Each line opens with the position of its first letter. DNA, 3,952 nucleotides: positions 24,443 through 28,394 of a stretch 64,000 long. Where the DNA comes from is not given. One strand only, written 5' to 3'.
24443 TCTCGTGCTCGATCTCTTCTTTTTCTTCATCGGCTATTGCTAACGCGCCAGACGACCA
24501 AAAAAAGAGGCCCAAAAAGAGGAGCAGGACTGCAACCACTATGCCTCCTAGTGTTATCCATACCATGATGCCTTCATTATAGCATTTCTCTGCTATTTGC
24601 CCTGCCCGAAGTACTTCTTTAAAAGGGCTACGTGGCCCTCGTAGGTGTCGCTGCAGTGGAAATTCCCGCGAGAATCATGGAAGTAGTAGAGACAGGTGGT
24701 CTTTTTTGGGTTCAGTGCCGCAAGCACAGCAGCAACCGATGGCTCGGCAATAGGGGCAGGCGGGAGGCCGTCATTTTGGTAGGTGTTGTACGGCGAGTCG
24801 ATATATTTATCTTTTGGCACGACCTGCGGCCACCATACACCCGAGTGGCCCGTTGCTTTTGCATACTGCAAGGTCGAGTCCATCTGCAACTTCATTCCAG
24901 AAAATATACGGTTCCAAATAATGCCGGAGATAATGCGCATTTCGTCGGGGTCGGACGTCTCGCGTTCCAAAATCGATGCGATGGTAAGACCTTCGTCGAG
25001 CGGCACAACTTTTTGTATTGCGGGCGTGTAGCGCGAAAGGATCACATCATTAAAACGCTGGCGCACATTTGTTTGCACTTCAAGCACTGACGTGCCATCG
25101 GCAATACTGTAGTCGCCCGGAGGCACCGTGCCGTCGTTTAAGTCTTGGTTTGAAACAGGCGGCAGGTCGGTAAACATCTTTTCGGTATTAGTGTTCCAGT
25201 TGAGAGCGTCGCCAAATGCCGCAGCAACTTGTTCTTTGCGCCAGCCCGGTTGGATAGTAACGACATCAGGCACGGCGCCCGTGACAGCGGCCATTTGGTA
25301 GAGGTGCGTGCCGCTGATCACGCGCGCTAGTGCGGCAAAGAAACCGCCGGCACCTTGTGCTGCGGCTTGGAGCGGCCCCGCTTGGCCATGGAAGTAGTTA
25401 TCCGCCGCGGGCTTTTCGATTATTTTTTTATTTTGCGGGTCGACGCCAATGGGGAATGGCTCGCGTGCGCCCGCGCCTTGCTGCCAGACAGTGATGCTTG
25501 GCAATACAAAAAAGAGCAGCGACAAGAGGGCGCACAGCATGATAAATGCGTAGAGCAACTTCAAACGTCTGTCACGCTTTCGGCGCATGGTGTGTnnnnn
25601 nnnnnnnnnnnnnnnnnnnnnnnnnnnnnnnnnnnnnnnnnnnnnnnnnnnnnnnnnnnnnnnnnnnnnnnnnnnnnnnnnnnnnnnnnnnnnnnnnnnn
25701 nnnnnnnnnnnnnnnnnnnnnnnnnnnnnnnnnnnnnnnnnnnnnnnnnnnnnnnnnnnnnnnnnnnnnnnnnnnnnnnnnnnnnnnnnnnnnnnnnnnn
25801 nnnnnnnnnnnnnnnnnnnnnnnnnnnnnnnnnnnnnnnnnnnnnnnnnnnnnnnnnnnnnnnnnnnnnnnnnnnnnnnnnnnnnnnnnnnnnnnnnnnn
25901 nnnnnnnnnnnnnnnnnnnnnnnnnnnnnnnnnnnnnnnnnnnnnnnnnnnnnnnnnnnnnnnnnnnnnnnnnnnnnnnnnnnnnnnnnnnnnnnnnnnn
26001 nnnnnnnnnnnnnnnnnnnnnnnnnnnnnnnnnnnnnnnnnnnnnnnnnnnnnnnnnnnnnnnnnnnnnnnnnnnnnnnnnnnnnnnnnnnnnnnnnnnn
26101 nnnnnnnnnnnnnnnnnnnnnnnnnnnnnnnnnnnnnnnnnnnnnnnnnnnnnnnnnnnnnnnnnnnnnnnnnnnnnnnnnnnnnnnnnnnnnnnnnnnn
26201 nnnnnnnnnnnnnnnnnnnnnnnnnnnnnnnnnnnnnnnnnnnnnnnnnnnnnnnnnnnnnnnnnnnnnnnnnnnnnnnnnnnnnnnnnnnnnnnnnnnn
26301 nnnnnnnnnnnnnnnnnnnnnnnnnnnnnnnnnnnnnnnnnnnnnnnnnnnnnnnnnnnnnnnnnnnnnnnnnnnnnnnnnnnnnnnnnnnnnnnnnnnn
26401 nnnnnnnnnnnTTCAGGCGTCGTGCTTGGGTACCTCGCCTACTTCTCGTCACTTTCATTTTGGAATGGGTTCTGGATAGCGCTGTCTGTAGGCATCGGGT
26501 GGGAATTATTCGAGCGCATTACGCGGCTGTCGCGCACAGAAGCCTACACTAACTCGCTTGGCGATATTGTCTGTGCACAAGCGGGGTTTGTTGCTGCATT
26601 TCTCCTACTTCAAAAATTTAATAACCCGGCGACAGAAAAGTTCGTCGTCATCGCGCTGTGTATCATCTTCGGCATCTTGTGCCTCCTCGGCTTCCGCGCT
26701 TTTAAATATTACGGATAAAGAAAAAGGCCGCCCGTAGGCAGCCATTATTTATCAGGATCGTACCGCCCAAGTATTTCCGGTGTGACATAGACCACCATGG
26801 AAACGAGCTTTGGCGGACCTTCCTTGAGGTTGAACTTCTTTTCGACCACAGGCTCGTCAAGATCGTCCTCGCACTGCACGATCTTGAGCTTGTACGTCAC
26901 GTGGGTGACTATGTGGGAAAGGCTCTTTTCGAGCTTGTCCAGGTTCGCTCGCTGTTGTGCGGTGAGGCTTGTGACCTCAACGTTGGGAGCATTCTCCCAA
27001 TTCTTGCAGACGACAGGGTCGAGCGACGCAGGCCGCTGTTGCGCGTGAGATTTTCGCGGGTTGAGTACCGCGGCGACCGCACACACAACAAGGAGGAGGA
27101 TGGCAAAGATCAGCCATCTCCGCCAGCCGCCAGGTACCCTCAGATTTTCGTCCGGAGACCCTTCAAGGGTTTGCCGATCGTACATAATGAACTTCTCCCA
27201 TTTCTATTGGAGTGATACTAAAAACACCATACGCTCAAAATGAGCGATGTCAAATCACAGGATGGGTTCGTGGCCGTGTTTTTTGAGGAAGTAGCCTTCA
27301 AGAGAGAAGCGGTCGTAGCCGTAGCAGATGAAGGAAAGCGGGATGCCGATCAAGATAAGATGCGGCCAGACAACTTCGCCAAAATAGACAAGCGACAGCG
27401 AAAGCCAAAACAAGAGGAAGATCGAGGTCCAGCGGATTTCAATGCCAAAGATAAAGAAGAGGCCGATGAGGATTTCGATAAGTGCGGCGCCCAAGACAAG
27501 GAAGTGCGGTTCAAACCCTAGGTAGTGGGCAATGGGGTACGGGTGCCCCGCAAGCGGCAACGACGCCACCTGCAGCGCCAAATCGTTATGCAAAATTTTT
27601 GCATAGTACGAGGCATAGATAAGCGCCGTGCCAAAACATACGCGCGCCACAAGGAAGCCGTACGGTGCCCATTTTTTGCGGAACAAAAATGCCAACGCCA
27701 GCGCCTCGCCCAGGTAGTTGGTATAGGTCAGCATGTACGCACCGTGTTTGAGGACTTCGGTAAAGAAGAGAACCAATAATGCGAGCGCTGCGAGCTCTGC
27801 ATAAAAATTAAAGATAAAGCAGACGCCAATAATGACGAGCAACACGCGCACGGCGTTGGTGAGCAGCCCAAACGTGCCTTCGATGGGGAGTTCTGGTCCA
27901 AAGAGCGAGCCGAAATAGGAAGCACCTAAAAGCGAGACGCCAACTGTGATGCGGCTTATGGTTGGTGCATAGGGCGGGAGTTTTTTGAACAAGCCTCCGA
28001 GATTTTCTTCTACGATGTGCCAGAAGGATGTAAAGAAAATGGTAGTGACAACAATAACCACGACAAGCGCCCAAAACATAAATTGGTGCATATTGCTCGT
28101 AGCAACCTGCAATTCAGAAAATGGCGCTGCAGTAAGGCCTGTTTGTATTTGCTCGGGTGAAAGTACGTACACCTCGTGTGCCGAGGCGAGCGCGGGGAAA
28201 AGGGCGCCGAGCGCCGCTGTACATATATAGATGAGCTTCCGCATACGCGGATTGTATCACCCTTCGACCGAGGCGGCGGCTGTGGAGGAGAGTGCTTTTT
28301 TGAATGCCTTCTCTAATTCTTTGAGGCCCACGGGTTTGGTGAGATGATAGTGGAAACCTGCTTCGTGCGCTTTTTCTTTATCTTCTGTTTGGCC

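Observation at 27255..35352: Duplicated membrane hybrid histidine kinases sharing one OmpR-type regulator, with no Hpt domain in sight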

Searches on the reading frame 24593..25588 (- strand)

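Call 72: search_protein_families(library=pfam, proteins=[window:24593-25588:-], max_evalue=0.001)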
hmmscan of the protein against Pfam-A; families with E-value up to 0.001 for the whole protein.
window:24593-25588:- (331 aa): 1 family
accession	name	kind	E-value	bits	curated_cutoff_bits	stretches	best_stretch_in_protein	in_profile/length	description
PF02618.21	YceG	-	9.4e-47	160.2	32.4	1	107-323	68-273/275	YceG-like family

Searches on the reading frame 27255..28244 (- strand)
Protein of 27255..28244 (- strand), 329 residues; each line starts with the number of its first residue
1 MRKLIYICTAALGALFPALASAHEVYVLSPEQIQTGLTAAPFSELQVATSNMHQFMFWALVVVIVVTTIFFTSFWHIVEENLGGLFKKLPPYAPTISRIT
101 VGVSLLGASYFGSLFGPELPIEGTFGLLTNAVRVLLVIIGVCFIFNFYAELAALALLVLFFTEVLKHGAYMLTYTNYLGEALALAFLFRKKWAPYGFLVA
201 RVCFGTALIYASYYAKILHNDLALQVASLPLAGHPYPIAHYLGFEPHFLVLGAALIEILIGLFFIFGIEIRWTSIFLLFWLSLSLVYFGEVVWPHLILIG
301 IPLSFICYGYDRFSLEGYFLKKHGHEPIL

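Call 3: search_protein_families(library=pfam, proteins=[window:27255-28244:-], max_evalue=0.1)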
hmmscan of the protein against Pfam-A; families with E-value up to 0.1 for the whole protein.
window:27255-28244:- (329 aa): 1 family
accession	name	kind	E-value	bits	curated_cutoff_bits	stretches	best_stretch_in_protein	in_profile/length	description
PF07681.17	DoxX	-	2.6e-05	25.2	23.6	1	197-286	2-81/85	DoxX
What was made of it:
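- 27255..28244 (-): 329-aa DoxX-like membrane protein, last gene of the RR-HK1 operon. Pfam DoxX 25.2 bits against a 23.6 cut-off (call 3).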

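Call 25: search_protein_families(library=ncbifam, proteins=[window:27255-28244:-], max_evalue=0.1)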
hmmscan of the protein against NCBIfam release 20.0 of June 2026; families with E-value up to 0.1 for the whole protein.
window:27255-28244:- (329 aa): 0 families
